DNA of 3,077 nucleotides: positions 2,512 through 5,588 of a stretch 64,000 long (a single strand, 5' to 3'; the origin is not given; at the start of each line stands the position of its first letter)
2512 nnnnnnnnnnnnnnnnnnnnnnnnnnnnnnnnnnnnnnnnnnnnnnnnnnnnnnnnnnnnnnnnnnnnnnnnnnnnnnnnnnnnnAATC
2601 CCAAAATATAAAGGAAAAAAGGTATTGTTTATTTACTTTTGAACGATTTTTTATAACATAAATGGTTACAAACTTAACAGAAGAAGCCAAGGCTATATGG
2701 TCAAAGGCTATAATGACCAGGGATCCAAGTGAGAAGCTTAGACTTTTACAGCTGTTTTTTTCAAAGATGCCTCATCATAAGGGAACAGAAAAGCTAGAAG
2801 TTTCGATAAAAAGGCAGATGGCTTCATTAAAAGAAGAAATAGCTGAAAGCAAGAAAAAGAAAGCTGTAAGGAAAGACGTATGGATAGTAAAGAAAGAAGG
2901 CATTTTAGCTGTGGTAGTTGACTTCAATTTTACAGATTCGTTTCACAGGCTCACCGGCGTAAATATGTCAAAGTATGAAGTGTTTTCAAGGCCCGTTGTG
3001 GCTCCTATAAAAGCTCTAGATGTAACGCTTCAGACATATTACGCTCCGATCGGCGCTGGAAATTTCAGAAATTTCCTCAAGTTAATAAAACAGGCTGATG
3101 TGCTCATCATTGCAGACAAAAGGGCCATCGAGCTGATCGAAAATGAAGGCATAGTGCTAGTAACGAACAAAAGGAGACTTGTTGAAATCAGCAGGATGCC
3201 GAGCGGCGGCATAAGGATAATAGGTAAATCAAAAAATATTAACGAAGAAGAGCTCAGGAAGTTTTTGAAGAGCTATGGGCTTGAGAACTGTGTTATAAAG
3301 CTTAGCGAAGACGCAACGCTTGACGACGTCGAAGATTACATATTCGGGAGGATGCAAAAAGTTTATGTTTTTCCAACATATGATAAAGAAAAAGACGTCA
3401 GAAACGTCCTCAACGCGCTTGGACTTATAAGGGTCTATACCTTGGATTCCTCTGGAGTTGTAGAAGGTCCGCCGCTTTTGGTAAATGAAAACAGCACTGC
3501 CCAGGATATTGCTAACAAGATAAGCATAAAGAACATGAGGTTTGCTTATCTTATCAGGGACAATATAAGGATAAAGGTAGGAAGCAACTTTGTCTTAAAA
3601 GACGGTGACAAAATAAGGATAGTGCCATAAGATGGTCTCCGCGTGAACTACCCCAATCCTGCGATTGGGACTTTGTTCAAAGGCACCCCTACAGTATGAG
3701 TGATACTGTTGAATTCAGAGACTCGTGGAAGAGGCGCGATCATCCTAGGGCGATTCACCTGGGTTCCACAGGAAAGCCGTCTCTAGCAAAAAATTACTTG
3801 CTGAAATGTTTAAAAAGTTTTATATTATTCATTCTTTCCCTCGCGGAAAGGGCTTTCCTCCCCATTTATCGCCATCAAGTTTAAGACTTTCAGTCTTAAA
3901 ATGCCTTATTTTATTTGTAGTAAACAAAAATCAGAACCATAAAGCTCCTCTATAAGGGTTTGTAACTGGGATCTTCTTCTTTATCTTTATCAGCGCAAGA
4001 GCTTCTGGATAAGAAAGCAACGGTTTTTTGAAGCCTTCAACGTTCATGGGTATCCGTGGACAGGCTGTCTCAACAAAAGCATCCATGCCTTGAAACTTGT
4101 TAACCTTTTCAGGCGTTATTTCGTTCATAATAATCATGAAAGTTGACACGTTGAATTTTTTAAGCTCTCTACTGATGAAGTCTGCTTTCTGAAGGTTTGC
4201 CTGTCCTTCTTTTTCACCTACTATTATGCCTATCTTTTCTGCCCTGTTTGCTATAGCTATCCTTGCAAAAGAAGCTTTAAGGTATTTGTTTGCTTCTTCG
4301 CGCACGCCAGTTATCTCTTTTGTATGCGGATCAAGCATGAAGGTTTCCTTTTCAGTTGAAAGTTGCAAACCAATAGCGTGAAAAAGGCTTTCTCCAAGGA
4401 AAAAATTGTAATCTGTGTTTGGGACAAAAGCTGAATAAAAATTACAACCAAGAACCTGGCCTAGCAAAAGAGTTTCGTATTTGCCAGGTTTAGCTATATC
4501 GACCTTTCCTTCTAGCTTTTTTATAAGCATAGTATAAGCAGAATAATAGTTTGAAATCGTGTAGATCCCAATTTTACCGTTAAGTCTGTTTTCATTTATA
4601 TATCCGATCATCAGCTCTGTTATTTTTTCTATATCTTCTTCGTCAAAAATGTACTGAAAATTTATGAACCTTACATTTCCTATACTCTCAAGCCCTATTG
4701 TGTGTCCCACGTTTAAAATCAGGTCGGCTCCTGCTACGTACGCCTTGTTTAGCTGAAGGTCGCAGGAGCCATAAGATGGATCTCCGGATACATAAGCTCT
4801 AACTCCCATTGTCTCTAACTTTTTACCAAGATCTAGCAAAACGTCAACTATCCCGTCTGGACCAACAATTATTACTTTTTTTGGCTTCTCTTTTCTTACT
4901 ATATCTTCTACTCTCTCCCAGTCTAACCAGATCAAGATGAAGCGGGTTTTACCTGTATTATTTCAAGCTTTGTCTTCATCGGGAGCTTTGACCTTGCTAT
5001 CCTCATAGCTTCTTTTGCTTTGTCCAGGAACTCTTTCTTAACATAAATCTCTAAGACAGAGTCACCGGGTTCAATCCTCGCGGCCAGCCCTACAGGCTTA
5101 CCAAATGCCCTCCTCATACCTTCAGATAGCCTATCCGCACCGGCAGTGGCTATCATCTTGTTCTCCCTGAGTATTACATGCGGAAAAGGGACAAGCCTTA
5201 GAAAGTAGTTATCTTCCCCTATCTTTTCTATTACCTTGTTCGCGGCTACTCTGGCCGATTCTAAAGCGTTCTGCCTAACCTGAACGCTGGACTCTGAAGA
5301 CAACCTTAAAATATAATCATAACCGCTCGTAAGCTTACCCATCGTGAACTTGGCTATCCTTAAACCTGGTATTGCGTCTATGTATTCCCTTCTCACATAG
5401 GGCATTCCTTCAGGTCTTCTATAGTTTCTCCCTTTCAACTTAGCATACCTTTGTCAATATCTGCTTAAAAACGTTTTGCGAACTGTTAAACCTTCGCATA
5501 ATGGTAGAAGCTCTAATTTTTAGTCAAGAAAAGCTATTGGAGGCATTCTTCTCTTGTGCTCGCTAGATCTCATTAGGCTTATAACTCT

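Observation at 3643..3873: TnpB-less IS200/IS605 mini-element with its own promoter: candidate stand-alone omegaRNA (copy A)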

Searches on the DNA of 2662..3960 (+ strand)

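Call 7: search_rna_families(source=window, start=3550, end=3960, threshold=evalue, max_evalue=10, show_alignments=3)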
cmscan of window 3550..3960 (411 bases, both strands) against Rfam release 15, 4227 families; matches with E-value up to 10: 2.
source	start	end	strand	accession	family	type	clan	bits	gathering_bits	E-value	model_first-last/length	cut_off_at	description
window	3604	3687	-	RF00330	snoZ43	Gene; snRNA; snoRNA; CD-box;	-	16.5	43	1.4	1-100/100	no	Small nucleolar RNA Z43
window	3889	3960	-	RF00425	SNORA18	Gene; snRNA; snoRNA; HACA-box;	CL00038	14.5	70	6.6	51-132/132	5'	Small nucleolar RNA SNORA18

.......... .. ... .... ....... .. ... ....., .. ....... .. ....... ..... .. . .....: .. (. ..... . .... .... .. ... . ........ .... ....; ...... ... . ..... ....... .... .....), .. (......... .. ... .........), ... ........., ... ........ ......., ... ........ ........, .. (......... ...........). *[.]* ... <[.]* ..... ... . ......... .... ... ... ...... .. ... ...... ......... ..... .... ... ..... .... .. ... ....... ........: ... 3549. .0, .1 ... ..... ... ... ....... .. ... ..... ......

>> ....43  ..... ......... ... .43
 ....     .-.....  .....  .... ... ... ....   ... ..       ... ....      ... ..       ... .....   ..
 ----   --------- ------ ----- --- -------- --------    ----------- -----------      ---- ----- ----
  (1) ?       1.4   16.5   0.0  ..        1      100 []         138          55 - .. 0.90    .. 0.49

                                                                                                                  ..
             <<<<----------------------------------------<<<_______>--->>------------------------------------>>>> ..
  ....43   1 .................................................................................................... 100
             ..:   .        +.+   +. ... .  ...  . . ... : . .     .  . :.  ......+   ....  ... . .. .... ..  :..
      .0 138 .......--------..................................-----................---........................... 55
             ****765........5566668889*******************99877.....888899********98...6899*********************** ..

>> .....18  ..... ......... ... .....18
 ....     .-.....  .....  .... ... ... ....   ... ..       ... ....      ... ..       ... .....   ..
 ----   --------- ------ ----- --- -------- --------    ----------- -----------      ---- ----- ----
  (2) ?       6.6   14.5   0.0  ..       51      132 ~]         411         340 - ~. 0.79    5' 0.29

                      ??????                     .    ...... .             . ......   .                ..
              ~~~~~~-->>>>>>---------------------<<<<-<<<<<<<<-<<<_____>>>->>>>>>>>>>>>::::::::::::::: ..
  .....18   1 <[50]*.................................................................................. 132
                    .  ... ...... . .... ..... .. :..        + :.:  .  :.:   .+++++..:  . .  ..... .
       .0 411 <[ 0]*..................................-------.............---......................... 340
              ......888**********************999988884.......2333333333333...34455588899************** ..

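Call 42: search_with_rna_model(model_id=R1, sources=[L018, L019, L020, L021, L022, L023, L024], filters=off, max_evalue=1, show_alignments=2)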
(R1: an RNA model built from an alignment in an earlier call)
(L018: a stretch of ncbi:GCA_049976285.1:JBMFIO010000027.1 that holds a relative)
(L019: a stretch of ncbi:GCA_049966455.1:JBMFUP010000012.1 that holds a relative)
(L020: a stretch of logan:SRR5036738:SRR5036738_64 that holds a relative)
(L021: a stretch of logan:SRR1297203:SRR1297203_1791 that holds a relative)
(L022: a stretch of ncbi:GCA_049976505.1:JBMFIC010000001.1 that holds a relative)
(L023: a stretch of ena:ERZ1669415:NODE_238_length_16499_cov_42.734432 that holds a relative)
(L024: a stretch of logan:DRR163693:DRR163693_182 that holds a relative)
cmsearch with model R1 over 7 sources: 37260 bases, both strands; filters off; matches with E-value up to 1: 0.
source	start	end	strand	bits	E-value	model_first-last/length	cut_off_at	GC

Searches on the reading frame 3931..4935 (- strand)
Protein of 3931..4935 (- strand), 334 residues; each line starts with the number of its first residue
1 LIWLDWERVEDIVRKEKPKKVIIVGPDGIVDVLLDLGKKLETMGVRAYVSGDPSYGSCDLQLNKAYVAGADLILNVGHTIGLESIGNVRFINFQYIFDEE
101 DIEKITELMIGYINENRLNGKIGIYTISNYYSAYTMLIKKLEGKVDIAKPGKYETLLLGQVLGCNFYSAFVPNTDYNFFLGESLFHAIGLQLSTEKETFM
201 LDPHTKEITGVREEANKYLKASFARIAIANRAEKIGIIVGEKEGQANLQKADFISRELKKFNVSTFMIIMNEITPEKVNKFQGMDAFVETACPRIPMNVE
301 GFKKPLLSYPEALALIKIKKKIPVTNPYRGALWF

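Call 12: search_protein_families(library=pfam, proteins=[window:3931-4935:-])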
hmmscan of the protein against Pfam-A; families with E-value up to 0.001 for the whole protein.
window:3931-4935:- (334 aa): 1 family
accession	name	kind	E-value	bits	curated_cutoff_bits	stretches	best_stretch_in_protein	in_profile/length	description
PF01866.22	Diphthamide_syn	-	1.6e-56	192.4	33.2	1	26-319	2-294/302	Putative diphthamide synthesis protein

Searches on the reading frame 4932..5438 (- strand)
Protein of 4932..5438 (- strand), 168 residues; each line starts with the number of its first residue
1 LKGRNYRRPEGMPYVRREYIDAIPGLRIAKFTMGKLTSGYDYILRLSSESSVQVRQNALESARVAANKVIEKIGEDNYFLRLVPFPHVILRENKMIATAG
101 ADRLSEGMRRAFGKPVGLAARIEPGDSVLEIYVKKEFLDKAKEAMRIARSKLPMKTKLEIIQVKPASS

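Call 12: search_protein_families(library=pfam, proteins=[window:4932-5438:-])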
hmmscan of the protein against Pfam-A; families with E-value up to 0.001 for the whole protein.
window:4932-5438:- (168 aa): 1 family
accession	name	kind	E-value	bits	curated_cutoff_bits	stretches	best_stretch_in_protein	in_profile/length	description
PF00252.24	Ribosomal_L16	-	1.5e-25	90.1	27.9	1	11-158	3-131/132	Ribosomal protein L16p/L10e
